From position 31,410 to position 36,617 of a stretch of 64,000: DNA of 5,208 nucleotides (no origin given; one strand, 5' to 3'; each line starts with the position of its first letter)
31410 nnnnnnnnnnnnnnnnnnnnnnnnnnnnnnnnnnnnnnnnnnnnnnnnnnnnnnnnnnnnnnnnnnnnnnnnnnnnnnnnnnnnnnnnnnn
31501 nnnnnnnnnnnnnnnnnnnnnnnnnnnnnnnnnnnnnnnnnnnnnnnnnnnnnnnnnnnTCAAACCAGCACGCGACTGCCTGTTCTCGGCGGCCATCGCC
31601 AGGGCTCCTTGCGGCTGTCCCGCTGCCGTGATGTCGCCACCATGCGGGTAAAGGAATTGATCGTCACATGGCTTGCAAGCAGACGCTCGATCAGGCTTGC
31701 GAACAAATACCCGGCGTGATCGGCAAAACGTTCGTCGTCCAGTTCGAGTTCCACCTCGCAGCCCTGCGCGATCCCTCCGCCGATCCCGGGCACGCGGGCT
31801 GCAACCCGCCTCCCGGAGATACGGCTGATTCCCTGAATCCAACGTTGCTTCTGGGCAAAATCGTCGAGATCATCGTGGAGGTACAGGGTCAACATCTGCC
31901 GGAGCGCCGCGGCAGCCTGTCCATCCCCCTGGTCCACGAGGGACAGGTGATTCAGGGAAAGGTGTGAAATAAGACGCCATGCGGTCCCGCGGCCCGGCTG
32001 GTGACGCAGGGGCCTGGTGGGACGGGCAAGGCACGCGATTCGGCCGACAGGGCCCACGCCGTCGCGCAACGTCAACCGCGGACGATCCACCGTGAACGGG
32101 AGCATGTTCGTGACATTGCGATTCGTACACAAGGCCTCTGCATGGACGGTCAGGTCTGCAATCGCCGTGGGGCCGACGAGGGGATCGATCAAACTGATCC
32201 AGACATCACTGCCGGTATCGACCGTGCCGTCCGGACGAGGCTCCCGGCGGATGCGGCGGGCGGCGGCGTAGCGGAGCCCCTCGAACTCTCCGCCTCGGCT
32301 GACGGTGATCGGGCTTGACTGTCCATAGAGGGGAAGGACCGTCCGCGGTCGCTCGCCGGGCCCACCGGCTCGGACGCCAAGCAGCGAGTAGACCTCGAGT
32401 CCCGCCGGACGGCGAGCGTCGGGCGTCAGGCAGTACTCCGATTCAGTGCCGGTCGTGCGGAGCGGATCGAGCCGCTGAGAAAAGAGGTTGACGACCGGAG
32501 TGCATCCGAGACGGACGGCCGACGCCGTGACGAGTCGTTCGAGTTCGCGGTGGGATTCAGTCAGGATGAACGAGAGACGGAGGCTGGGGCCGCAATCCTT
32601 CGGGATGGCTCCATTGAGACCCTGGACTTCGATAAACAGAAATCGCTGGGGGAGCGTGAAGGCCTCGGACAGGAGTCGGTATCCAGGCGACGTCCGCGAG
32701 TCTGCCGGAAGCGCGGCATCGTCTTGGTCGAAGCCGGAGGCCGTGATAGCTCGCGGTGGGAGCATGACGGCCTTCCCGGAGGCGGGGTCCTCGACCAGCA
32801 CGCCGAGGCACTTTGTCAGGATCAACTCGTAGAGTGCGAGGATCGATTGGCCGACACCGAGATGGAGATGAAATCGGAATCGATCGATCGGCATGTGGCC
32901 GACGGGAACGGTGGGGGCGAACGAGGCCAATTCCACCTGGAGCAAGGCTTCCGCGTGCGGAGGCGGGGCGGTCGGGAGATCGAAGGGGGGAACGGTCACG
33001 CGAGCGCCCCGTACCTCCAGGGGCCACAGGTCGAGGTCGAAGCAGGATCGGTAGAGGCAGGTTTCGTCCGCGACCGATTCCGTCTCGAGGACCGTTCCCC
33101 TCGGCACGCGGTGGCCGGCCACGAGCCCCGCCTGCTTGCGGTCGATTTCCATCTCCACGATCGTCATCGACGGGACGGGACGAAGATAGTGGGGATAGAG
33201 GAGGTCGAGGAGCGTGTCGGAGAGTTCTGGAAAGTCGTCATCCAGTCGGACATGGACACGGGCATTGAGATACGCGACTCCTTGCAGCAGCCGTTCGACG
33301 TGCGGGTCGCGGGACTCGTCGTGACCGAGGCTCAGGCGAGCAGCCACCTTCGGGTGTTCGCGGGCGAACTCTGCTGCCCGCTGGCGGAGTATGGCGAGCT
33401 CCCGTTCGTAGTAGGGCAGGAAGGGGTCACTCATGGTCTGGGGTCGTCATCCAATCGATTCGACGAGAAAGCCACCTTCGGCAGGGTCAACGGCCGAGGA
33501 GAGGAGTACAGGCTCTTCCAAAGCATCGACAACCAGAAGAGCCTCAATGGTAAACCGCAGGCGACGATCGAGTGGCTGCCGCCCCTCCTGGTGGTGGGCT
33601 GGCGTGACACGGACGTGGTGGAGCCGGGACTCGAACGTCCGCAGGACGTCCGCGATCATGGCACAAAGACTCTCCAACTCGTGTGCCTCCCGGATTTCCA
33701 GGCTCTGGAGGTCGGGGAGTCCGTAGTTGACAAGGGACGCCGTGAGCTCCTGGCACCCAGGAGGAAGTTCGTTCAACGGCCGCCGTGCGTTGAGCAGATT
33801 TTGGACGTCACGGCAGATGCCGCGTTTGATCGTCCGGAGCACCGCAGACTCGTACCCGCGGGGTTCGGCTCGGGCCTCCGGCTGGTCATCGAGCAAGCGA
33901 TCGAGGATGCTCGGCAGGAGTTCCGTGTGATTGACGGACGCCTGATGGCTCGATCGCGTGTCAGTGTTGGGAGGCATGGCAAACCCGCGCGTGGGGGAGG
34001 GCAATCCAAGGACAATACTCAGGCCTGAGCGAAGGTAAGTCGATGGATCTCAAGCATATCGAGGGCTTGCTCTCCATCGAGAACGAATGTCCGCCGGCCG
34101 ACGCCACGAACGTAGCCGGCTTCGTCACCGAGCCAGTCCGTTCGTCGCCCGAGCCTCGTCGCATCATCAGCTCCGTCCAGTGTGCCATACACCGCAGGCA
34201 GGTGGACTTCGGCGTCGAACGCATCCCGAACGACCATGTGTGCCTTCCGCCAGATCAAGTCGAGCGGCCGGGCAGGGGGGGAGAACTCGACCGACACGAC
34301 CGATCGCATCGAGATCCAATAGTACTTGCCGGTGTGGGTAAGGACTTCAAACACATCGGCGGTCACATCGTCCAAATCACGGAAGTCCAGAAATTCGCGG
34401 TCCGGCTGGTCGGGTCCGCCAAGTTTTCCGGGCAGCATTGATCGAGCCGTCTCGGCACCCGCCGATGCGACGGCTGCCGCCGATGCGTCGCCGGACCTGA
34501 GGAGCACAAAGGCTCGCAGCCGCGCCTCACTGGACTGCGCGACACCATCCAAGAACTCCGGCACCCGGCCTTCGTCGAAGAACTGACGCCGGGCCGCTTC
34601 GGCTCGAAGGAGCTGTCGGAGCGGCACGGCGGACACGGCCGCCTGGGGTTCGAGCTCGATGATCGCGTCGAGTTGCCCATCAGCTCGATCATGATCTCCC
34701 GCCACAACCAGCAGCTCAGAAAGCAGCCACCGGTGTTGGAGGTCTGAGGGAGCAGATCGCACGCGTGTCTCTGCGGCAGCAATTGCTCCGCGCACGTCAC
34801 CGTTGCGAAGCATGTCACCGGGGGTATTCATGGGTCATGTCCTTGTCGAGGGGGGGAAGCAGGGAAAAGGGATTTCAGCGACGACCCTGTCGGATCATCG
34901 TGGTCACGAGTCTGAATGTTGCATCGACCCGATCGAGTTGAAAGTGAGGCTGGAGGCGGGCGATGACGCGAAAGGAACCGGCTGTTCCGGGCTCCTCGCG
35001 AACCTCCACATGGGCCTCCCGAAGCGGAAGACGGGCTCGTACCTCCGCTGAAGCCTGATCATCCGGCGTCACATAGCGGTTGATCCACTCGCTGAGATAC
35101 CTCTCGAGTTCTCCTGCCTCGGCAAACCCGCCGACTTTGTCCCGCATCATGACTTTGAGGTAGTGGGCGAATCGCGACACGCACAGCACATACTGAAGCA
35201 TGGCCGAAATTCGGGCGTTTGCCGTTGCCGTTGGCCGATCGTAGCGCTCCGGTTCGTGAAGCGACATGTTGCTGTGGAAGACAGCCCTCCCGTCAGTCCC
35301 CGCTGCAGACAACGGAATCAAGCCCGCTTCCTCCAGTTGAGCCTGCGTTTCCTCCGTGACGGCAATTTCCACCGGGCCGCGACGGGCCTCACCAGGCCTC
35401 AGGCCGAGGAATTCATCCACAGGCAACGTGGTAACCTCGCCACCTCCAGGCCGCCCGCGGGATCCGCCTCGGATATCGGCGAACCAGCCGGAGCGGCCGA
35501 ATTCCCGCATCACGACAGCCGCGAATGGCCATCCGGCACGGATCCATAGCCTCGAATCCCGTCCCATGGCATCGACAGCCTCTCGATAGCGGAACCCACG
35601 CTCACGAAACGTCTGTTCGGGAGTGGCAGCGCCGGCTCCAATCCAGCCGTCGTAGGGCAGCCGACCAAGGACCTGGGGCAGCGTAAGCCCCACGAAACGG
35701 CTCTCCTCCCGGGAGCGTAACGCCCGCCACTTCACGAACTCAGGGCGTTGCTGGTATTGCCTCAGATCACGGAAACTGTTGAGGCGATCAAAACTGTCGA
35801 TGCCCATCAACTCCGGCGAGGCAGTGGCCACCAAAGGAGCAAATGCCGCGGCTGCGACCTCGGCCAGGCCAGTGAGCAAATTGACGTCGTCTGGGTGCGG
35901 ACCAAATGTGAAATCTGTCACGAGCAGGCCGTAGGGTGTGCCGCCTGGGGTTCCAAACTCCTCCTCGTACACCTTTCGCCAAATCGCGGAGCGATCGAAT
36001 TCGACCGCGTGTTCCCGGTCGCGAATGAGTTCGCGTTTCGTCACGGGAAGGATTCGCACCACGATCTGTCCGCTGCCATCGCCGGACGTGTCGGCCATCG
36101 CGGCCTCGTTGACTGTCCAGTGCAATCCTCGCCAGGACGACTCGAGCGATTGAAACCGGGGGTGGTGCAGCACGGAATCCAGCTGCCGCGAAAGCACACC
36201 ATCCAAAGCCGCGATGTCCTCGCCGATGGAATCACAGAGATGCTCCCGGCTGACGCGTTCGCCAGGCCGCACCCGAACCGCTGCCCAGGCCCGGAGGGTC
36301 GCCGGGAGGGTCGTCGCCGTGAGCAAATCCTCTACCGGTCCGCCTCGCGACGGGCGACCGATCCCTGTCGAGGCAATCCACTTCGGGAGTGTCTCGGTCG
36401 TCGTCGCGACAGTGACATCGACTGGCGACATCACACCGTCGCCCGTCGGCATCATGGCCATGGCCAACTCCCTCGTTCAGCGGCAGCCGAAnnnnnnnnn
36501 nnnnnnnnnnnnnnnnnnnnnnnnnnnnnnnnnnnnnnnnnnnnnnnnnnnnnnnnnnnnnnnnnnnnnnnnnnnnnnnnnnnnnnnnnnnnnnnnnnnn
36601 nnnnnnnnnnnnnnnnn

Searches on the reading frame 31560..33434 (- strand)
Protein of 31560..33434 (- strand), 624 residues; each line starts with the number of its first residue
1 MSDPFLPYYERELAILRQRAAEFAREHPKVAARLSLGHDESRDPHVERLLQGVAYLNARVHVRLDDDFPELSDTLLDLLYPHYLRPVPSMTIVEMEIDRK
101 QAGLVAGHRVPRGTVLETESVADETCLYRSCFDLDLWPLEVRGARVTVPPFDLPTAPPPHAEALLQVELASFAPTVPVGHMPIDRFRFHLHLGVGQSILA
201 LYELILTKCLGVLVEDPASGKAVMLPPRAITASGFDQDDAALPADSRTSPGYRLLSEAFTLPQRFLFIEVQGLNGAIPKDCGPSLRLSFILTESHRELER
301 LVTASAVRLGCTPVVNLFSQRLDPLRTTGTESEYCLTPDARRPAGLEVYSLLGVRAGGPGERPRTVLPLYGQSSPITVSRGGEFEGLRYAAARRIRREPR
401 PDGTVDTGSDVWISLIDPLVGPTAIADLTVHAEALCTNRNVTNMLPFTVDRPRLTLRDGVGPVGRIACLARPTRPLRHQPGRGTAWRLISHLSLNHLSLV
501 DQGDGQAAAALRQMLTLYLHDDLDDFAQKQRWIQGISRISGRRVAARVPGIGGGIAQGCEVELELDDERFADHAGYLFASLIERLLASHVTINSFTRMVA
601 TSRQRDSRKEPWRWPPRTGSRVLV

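Call 4: search_protein_families(library=pfam, proteins=[window:31560-33434:-], max_evalue=0.01)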
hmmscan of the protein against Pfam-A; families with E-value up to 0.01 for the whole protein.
window:31560-33434:- (624 aa): 1 family
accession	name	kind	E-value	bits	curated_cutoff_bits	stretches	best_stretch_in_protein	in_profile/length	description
PF05947.17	T6SS_TssF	-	2.9e-185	617.8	25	1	1-621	1-608/608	Type VI secretion system, TssF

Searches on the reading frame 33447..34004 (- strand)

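Call 4: search_protein_families(library=pfam, proteins=[window:33447-34004:-], max_evalue=0.01)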
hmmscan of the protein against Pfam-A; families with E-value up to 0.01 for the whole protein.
window:33447-34004:- (185 aa): 1 family
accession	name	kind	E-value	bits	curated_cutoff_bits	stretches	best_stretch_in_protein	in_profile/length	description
PF04965.19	GPW_gp25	-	5.2e-14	52.2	27.2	1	60-159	4-93/96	Baseplate wedge protein gp25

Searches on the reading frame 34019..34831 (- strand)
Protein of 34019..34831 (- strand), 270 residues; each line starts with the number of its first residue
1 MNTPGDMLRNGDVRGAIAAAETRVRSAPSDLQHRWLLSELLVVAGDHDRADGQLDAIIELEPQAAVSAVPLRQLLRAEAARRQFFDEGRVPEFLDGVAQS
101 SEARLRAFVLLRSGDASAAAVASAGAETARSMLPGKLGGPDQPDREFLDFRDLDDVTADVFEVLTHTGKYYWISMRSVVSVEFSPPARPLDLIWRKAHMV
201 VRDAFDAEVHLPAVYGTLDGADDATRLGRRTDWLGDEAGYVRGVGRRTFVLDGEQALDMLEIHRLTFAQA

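Call 4: search_protein_families(library=pfam, proteins=[window:34019-34831:-], max_evalue=0.01)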
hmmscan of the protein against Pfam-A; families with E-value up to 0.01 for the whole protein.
window:34019-34831:- (270 aa): 3 families
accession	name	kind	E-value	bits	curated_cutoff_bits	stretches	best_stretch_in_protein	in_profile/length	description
PF07024.18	ImpE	-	2e-33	115.5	25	1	145-265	2-121/122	ImpE protein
PF13432.12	TPR_16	-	0.00065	20.5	32.7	1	8-63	8-63/65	Tetratricopeptide repeat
PF14561.12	TPR_20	-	0.0021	18.8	25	1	16-64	7-55/90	Tetratricopeptide repeat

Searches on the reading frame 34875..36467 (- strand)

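Call 4: search_protein_families(library=pfam, proteins=[window:34875-36467:-], max_evalue=0.01)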
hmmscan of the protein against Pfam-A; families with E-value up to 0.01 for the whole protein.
window:34875-36467:- (530 aa): 2 families
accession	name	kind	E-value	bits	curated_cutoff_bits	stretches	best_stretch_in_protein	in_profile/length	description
PF05943.17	VipB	-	2.8e-93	312.7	27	1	84-404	3-301/301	EvpB/VC_A0108, tail sheath N-terminal domain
PF18945.5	VipB_2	-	2.9e-43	147.1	27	1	414-524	2-112/112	EvpB/VC_A0108, tail sheath gpW/gp25-like domain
